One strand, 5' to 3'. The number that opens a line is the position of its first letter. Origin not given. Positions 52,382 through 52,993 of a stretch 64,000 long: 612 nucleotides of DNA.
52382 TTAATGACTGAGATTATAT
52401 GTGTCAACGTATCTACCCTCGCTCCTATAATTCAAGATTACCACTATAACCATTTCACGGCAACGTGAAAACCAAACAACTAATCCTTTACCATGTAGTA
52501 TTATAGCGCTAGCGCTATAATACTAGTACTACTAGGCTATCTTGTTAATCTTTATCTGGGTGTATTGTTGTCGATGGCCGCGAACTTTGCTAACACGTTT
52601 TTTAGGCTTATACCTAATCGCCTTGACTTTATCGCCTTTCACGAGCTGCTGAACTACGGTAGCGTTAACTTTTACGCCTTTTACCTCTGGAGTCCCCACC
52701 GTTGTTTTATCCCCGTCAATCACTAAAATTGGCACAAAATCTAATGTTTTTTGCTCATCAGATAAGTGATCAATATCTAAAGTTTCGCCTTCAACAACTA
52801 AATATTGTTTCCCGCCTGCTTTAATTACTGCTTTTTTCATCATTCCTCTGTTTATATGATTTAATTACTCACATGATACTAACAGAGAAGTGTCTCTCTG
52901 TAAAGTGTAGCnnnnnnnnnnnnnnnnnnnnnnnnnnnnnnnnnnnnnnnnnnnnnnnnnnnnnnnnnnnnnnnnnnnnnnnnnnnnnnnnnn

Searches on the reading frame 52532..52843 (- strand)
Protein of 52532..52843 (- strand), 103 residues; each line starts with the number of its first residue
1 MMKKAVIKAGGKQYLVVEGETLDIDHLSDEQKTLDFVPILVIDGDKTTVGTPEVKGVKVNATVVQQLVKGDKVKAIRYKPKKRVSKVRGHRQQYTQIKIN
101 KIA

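Call 69: search_protein_families(library=pfam, proteins=[window:52532-52843:-], max_evalue=0.01)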
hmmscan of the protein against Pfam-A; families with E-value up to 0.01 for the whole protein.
window:52532-52843:- (103 aa): 1 family
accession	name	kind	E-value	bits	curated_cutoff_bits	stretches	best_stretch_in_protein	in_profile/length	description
PF00829.26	Ribosomal_L21p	-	9.6e-27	93.6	27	1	5-102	3-99/99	Ribosomal prokaryotic L21 protein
